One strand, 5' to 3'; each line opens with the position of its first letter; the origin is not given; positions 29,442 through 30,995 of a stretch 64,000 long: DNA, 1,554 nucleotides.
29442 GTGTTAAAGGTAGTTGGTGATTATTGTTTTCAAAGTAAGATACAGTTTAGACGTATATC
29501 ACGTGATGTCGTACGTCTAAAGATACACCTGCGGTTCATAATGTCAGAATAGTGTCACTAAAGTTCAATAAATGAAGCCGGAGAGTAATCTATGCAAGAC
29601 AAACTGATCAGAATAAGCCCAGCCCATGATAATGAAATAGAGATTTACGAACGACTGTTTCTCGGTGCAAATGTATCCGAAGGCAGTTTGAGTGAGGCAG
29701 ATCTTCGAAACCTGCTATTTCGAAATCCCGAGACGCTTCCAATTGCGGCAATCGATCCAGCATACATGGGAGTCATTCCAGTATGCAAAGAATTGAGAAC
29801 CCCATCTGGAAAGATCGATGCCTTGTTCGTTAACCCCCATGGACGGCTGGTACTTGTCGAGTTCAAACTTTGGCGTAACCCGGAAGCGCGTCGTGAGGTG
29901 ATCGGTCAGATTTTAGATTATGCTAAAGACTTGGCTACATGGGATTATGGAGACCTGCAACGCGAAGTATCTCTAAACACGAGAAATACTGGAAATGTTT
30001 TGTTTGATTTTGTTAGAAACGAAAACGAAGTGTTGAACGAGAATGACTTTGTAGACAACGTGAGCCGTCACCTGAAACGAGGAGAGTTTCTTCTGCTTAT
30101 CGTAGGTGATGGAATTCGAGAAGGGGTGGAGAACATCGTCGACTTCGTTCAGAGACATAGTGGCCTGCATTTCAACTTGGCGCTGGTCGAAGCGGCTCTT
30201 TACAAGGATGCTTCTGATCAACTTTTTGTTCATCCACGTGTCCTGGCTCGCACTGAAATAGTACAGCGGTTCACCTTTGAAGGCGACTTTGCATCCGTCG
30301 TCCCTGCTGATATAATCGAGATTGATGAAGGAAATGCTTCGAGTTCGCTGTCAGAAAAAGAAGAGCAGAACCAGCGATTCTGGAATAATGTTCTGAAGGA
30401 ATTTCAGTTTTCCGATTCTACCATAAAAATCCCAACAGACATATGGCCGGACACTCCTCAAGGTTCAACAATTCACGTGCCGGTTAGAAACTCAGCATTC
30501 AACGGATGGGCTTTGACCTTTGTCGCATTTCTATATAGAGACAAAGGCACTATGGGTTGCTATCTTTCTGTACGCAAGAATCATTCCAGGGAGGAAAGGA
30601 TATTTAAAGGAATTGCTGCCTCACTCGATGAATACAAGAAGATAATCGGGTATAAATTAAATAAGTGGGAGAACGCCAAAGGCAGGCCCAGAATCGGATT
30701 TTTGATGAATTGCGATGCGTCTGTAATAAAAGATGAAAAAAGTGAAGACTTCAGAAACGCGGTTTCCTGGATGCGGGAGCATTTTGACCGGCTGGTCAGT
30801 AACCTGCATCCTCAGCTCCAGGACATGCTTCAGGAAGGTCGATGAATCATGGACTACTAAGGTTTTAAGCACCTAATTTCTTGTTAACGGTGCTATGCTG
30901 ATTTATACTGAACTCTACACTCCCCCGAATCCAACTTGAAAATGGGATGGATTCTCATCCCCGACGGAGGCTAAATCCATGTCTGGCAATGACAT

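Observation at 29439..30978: AT-rich single-gene islet encoding a RecB/NucS-type PD-(D/E)XK nuclease-domain protein of unknown function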

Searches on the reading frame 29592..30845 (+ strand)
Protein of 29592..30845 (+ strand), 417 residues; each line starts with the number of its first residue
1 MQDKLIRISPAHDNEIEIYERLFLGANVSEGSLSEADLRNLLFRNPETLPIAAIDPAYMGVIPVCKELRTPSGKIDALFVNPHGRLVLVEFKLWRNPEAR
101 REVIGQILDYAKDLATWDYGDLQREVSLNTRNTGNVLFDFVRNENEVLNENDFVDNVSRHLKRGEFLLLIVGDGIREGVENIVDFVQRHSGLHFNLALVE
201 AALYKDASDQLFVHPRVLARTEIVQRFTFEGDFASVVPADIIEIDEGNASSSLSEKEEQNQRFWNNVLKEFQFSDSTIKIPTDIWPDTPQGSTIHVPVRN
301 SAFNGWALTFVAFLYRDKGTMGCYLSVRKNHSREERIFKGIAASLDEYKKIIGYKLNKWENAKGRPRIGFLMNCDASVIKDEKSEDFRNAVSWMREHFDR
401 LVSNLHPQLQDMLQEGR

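Call 4: search_protein_families(library=pfam, proteins=[window:29592-30842:+], max_evalue=1)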
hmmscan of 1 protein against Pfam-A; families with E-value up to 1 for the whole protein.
window:29592-30842:+ (417 aa): 1 family
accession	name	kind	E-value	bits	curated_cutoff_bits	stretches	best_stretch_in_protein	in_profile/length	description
PF01939.22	NucS_C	-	0.1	13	24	1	35-94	2-53/124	Endonuclease NucS C-terminal domain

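Call 5: search_protein_families(library=padloc, proteins=[window:29592-30842:+], max_evalue=1)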
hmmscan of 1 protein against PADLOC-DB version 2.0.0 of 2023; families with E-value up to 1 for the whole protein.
window:29592-30842:+ (417 aa): 4 families
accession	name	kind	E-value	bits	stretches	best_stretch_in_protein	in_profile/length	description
PDLC04916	PDC-S11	-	1.3e-08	32.3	1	63-211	45-177/358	-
PDLC04913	PDC-S11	-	1e-06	26.1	1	245-414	214-369/375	-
PDLC04911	PDC-S11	-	3e-05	21.5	1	249-409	167-312/318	-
PDLC04914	PDC-S11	-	4.2e-05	20.9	1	246-412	156-311/314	-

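Call 6: search_protein_families(library=ncbifam, proteins=[window:29592-30842:+], max_evalue=1)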
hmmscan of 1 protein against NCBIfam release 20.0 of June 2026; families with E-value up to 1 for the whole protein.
window:29592-30842:+ (417 aa): 3 families
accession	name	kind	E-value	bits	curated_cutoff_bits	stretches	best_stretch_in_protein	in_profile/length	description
NF003270.0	PRK04247.1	equivalog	0.0001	21.5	216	1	33-115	128-199/250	endonuclease NucS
NF003273.0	PRK04260.1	equivalog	0.15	10.6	616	1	119-179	152-211/376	acetylornithine transaminase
TIGR03743.1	SXT_TraD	subfamily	0.19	10.1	366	1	368-412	361-406/636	conjugative transfer system coupling protein TraD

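Call 7: search_solved_structures(query=window:29592-30842:+, max_evalue=10)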
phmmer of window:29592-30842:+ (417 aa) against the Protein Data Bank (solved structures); distinct sequences matched with E-value up to 10: 1.
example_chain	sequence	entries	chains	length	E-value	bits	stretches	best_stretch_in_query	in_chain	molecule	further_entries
2vld_A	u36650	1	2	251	0.14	14.2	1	15-124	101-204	Endonuclease NucS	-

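Call 8: find_homologous_proteins(query=window:29592-30842:+)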
Query window:29592-30842:+ (417 aa): 4165 proteins with E <= 0.001 among 8000 candidates; the best 120 are listed.
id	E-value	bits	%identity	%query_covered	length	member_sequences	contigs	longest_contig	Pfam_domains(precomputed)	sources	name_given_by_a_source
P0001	1.7e-251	852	90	100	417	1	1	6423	-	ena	-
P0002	4.3e-251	851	90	100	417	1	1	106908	-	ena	-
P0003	5.7e-251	851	90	100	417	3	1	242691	-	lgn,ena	-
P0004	7.6e-251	850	90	100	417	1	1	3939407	-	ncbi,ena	-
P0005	1.1e-249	846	89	100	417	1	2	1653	-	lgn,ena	-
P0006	3.0e-229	779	81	100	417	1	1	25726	-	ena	-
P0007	7.8e-227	771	79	100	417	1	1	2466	-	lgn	-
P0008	1.5e-222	757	77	100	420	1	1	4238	-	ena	-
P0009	6.8e-218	742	75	100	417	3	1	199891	-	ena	-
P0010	1.8e-208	711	74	100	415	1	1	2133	-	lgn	-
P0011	2.8e-196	670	70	100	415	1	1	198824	-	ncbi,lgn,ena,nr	ncbi:MAG: hypothetical protein OXO51_09230 [Gemmatimonadota bacterium]|nr:hypothetical protein [Gemm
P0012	1.2e-167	576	63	100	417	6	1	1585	-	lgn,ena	-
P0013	1.6e-165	569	62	100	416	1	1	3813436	-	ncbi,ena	-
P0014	2.5e-165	568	62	100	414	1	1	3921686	-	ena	-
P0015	1.3e-161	556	60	100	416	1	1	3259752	-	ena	-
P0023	1.3e-147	510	57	100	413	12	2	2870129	-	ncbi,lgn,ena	-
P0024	1.8e-147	510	58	99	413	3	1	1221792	-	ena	-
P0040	2.8e-143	496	57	99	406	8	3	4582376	-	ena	-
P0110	2.8e-135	469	55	99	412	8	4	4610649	-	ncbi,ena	-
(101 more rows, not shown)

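Call 9: search_protein_families(library=phrogs, proteins=[window:29592-30842:+], max_evalue=1)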
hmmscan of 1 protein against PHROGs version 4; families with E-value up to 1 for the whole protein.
window:29592-30842:+ (417 aa): 1 family
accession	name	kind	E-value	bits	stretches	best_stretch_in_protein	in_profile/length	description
phrog_21572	-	unknown function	0.16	13.3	1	376-405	23-52/125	-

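Call 11: find_encoding_contigs(protein=P0004, flank=10000, max_places=4)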
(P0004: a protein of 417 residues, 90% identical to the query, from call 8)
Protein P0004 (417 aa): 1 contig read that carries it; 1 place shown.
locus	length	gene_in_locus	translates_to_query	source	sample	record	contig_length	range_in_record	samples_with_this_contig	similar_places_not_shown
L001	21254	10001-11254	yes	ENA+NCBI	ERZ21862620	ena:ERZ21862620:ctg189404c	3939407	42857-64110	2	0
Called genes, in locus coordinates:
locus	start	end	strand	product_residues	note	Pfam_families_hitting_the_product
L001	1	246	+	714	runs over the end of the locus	PF07584:BatA, PF13519:VWA_2 (weak)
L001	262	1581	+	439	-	PF13167:GTP-bdg_N, PF16360:GTP-bdg_M, PF01926:MMR_HSR1, PF19275:HflX_C (weak)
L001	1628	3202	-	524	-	-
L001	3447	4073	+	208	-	PF00389:2-Hacid_dh, PF02826:2-Hacid_dh_C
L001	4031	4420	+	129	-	PF02826:2-Hacid_dh_C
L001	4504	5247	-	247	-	PF05721:PhyH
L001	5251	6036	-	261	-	PF05721:PhyH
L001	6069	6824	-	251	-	PF01261:AP_endonuc_2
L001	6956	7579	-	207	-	-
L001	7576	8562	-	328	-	PF02615:Ldh_2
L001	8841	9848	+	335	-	PF00106:adh_short, PF13561:adh_short_C2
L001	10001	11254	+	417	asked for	-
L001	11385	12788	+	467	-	-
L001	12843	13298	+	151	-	-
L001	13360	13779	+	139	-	-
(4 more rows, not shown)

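Call 12: find_encoding_contigs(protein=window:29592-30845:+, flank=10000, max_places=4)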
Protein window:29592-30845:+ (417 aa): no gene with exactly this product is on record in the collection.

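Call 34: predict_structure(alignment_id=A1)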
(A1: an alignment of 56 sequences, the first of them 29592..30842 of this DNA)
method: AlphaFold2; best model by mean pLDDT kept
length: 417 residues; sequences in the alignment: 56
mean_pLDDT: 76.7   pTM: 0.49
mean pLDDT of the five models: 76.7, 76.4, 75.4, 74.8, 74.6
residues with pLDDT >= 90: 82; 70-90: 234; 50-70: 64; < 50: 37
segments of 3 or more residues with pLDDT < 50: 223-252, 283-287
pLDDT, mean of each block of 10 residues (from residue 1): 63 72 64 75 87 86 89 90 91 63 75 88 90 87 81 91 87 66 64 77 78 78 37 31 31 66 84 78 50 81 80 82 88 87 92 91 86 75 83 92 91 71
secondary structure, 60 per line:
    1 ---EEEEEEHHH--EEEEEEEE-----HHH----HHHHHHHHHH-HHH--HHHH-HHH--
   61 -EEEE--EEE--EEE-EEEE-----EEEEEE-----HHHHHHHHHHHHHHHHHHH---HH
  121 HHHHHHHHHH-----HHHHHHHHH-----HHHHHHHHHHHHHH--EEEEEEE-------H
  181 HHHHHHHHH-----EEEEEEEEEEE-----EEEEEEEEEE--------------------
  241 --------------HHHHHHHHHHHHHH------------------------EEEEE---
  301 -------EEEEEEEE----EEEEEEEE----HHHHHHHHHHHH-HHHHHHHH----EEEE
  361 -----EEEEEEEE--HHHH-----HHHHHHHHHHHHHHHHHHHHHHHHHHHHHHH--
elements in order: E4-9 E15-22 H35-44 H51-54 E62-65 E68-70 E73-75 E77-80 E86-91 H97-115 H119-130 H136-144 H150-163 E166-172 H180-189 E195-205 E211-220 H255-268 E293-297 E308-315 E320-327 H332-343 H345-352 E357-360 E366-373 H376-379 H385-415

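Call 37: search_protein_representatives(alignment_id=A1)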
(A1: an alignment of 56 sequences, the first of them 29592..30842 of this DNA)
Query: 56 sequences, 414 profile positions. Proteins with E-value up to 0.001 (for the whole library): 5008; up to 1e-10: 2393; up to 1e-30: 872. The best 150 are listed.
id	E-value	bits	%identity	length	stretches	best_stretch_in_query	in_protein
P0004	5.6e-205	697.2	-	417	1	4-413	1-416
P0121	3.8e-178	608.8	-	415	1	3-412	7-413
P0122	2.1e-139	481.2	-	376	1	4-275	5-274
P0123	4.7e-136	470.1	-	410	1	4-412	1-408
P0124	1.2e-124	432.6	-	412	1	2-410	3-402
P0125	1.5e-124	432.3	-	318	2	3-208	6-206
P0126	1.4e-119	415.9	-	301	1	107-411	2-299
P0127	9.7e-119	413.1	-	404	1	10-411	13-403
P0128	2.8e-99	349.0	-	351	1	16-290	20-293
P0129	4.7e-98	345.0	-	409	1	15-409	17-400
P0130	1.9e-97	343.0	-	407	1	12-407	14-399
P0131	1.0e-96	340.5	-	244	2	36-228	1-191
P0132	2.6e-96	339.3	-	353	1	4-283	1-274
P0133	1.4e-95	336.8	-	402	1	4-246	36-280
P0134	2.3e-95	336.1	-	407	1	12-412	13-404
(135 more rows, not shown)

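Call 39: fold_search(model_id=the predicted structure, library=pdb)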
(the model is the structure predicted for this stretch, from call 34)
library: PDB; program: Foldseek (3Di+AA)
matches with E <= 10: 489; with E <= 0.001: 0
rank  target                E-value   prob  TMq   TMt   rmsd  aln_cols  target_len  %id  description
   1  2vld_A                1.1e-02  1.00  0.20  0.34   6.6       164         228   18  crystal structure of a repair endonuclease from Pyrococcus abyssi (released 2009-05-19)
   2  2vld_B                2.1e-02  0.99  0.20  0.34   6.5       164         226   18  crystal structure of a repair endonuclease from Pyrococcus abyssi (released 2009-05-19)
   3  3kxy_D                2.2e-02  0.90  0.18  0.39   8.3       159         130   10  Crystal Structure of the ExsC-ExsE Complex (released 2010-06-30)
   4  3kxy_B                2.9e-02  0.87  0.13  0.32   9.0       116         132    5  Crystal Structure of the ExsC-ExsE Complex (released 2010-06-30)
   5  3kxy_H                4.6e-02  0.85  0.16  0.36   6.4       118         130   10  Crystal Structure of the ExsC-ExsE Complex (released 2010-06-30)
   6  5gke_A                4.6e-02  0.69  0.17  0.28  18.1       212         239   15  Structure of EndoMS-dsDNA1 complex (released 2016-11-02)
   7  3kxy_A                5.5e-02  0.57  0.12  0.27   8.1       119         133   11  Crystal Structure of the ExsC-ExsE Complex (released 2010-06-30)
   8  3kxy_F                8.2e-02  0.66  0.14  0.33   9.5       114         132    8  Crystal Structure of the ExsC-ExsE Complex (released 2010-06-30)
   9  3kxy_J                1.2e-01  0.63  0.14  0.35   8.8       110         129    7  Crystal Structure of the ExsC-ExsE Complex (released 2010-06-30)
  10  1jyo_A                1.5e-01  0.82  0.20  0.47   7.4       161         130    8  Structure of the Salmonella Virulence Effector SptP in Complex with its Secretion Chaperone SicP (released 2001-11-07)
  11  8wl6                  2.0e-01  0.08  0.10  0.04  14.1       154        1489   10  Structure of 1,3-beta-glucan synthase component FKS1 (released 2025-02-19)
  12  9wy1_A                2.3e-01  0.08  0.09  0.03  15.1       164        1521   12  Cryo-EM structure of Fks1 in apo state (released 2026-02-18)
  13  9wzu_A                2.4e-01  0.06  0.09  0.04  14.5       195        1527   13  Cryo-EM structure of Fks1 in complex with enfumafungin (released 2026-02-18)
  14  4g6t_A                2.6e-01  0.44  0.15  0.40  11.0       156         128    8  Structure of the HopA1-SchA Chaperone-Effector Complex (released 2013-06-05)
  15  9np6_A                2.7e-01  0.28  0.12  0.07  11.0       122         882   19  Cryo-EM structure of AdnA(D934A)-AdnB(D1014A) in complex with AMPPNP and blunt end DNA (released 2025-03-19)
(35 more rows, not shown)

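Call 41: search_protein_families(library=pfam, alignment_id=A2, max_evalue=0.01)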
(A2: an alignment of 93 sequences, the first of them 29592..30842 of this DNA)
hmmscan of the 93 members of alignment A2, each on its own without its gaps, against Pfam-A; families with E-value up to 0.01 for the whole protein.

A. member 1, window:29592-30842:+ (417 aa): 0 families

B. families by the number of members that match (of 93 scanned): 4 families
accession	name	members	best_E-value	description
PF14088.11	DUF4268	23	1.1e-09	Domain of unknown function (DUF4268)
PF01939.22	NucS_C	11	3.4e-05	Endonuclease NucS C-terminal domain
PF08771.16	FRB_dom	1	0.0012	FKBP12-rapamycin binding domain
PF10859.13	DUF2660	1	0.0088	Protein of unknown function (DUF2660)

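Call 42: search_protein_families(library=padloc, alignment_id=A2, max_evalue=0.001)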
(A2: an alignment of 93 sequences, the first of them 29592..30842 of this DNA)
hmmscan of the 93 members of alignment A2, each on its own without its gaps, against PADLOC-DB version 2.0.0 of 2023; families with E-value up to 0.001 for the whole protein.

A. member 1, window:29592-30842:+ (417 aa): 4 families
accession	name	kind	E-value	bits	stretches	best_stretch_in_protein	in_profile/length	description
PDLC04916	PDC-S11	-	1.3e-08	32.3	1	63-211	45-177/358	-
PDLC04913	PDC-S11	-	1e-06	26.1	1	245-414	214-369/375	-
PDLC04911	PDC-S11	-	3e-05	21.5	1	249-409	167-312/318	-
PDLC04914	PDC-S11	-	4.2e-05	20.9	1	246-412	156-311/314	-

B. families by the number of members that match (of 93 scanned): 7 families
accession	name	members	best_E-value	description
PDLC04916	PDC-S11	92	1.5e-13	-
PDLC04911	PDC-S11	45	2.9e-15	-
PDLC04913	PDC-S11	32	4.1e-13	-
PDLC04912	PDC-S11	31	3.5e-14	-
PDLC04914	PDC-S11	26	1.2e-10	-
PDLC04915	PDC-S11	12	1.5e-08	-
PDLC05036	PDC-S54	2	2.6e-05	-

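Call 44: search_dna_similar(query=window:29592-30842:+, collection=plasmids, mode=protein, max_rows=25)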
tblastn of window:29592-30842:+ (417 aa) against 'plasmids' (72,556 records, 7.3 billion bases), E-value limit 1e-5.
Records with a match: 17; places in all: 17; records where one place covers at least 80% of the query: 6.
Best place of each record, by identity: <60% 17.
By first word of the organism name: Sphingobium 6; Rhodococcus 4; Burkholderia 2; Rhizobium 1; Bosea 1; Paraburkholderia 1; Frondihabitans 1; Lichenicola 1.
By predicted mobility (MOB-suite, as given by PLSDB): non-mobilizable 12; mobilizable 4; conjugative 1.
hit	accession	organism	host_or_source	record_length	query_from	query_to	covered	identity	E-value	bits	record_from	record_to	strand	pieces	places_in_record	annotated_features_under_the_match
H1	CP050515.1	Rhizobium leguminosarum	Trifolium repens,cell culture,root ...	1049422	13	413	96%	35.7%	2e-65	234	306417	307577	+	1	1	hypothetical protein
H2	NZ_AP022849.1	Bosea sp. ANAM02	Callyspongia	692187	32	415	92%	36.5%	5e-62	223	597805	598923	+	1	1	hypothetical protein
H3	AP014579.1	Burkholderia sp. RPE67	Riptortus pedestris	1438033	8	415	98%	34.3%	6e-61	220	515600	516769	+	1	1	putative membrane protein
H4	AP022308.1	Burkholderia sp. SFA1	-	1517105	8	415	98%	34.0%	4e-59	215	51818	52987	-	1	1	hypothetical protein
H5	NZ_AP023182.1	Paraburkholderia sp. PGU19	Physopelta gutta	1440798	26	415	94%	35.6%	9e-59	214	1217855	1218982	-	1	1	record has no annotation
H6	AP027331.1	Sphingobium sp. TomTYG65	-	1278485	35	415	91%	34.2%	2e-54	202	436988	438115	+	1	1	hypothetical protein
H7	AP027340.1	Sphingobium sp. TomTYG73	-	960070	7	158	36%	40.9%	6e-20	100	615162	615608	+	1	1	hypothetical protein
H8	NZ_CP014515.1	Frondihabitans sp. PAMC 28766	Himantormia,single cell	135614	34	213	43%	30.8%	2e-12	77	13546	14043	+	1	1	hypothetical protein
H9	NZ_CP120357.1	Rhodococcus rhodochrous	single cell,petroleum contaminated soil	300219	25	213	45%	28.2%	3e-7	61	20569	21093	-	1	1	hypothetical protein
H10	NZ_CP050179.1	Rhodococcus pyridinivorans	bacterial pure culture,Soil sample from ...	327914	25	213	45%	28.2%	3e-7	61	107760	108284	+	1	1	hypothetical protein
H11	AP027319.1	Sphingobium sp. TomTYG42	-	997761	29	158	31%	40.9%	1e-14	106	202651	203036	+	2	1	hypothetical protein (x2)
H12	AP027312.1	Sphingobium sp. TomMM7A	-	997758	29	158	31%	40.9%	1e-14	106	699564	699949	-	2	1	hypothetical protein (x2)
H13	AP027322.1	Sphingobium sp. TomTYG43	-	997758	29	158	31%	40.9%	1e-14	106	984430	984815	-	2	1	hypothetical protein (x2)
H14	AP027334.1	Sphingobium sp. TomTYG71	-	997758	29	158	31%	40.9%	1e-14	106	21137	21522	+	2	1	hypothetical protein (x2)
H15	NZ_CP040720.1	Rhodococcus pyridinivorans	prokaryote,Quinoline-degrading ...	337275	21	213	46%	27.5%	3e-6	57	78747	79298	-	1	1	hypothetical protein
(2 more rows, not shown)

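Call 45: search_dna_similar(query=window:29592-30842:+, collection=phages, mode=protein, max_rows=15)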
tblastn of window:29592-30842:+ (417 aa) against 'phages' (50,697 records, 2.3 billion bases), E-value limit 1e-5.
No match.

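Call 46: get_annotated_region(hit=H1, flank=8000)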
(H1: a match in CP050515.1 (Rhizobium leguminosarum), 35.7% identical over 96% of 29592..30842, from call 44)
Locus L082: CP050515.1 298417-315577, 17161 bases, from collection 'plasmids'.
description: Rhizobium leguminosarum bv. trifolii strain RCAM1365 plasmid p_1, complete sequence
organism: Rhizobium leguminosarum (NCBI taxid 386)
taxonomy: Bacteria; Pseudomonadota; Alphaproteobacteria; Hyphomicrobiales; Rhizobiaceae; Rhizobium; Rhizobium leguminosarum
host: -; source: Trifolium repens,cell culture,root nodule; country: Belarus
typing (MOB-suite, as given by PLSDB): conjugative; relaxase MOBQ; mating-pair formation MPF_T
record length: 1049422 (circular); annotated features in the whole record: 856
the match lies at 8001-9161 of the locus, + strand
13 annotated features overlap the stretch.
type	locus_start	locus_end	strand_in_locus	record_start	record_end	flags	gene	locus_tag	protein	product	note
CDS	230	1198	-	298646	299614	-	-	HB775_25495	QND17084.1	PD-(D/E)XK motif protein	-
CDS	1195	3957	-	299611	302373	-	-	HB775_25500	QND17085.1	Z1 domain-containing protein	-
CDS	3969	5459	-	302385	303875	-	-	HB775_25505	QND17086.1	ATP-binding protein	-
CDS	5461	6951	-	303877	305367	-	-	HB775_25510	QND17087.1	DNA cytosine methyltransferase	-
CDS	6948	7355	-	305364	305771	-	vsr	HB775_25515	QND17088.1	DNA mismatch endonuclease Vsr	-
CDS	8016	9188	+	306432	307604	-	-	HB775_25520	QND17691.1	hypothetical protein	-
CDS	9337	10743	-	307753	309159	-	-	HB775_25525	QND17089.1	adenylate/guanylate cyclase domain-containing protein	-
CDS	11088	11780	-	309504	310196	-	-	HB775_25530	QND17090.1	helix-turn-helix transcriptional regulator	-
CDS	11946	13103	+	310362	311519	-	-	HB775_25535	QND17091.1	acyl-CoA dehydrogenase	-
CDS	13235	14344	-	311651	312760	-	-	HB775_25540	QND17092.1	sulfite oxidase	-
CDS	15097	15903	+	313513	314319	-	-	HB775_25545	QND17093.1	class I SAM-dependent methyltransferase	-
CDS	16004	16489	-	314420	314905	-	-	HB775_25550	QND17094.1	MarR family transcriptional regulator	-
CDS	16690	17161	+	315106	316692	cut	-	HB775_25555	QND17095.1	AMP-binding protein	-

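Call 47: get_annotated_region(hit=H2, flank=8000)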
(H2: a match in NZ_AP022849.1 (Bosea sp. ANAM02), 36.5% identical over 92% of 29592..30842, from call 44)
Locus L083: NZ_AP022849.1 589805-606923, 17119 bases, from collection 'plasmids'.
description: Bosea sp. ANAM02 plasmid pANAM02, complete sequence
organism: Bosea sp. ANAM02 (NCBI taxid 2020412)
taxonomy: Bacteria; Pseudomonadota; Alphaproteobacteria; Hyphomicrobiales; Boseaceae; Bosea; Bosea sp. ANAM02
host: -; source: Callyspongia; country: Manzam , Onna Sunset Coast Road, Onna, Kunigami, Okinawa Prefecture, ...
typing (MOB-suite, as given by PLSDB): non-mobilizable
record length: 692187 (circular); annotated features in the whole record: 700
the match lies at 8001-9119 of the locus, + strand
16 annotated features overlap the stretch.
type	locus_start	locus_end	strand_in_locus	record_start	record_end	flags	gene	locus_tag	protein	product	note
CDS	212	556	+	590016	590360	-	-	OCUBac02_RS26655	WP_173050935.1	response regulator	GO:0000160 - phosphorelay signal transduction system [Evidence IEA]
CDS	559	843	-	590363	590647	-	-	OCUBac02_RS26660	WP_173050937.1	hypothetical protein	-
CDS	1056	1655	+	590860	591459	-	-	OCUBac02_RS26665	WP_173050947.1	transglycosylase SLT domain-containing protein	-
CDS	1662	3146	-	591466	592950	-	-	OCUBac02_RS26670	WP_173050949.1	hypothetical protein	-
CDS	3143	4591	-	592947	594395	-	-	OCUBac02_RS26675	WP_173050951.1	hypothetical protein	-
CDS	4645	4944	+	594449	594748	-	-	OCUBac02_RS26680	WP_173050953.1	hypothetical protein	-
CDS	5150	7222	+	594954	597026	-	-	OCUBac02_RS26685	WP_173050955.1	ATP-binding protein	-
CDS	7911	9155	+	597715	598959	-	-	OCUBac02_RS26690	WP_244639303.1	hypothetical protein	-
CDS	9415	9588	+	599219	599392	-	-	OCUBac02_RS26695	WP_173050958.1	hypothetical protein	-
CDS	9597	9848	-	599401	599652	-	-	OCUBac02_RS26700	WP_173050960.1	hypothetical protein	-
CDS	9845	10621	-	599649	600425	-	-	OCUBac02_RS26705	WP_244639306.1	DNA/RNA non-specific endonuclease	-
CDS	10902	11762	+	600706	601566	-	-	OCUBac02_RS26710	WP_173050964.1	hypothetical protein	-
CDS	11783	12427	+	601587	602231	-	-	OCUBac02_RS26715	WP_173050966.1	type I-E CRISPR-associated protein Cas6/Cse3/CasE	-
CDS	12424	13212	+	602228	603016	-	-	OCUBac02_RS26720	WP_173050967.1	hypothetical protein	-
CDS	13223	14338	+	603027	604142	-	-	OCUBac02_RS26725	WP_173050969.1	RAMP superfamily CRISPR-associated protein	-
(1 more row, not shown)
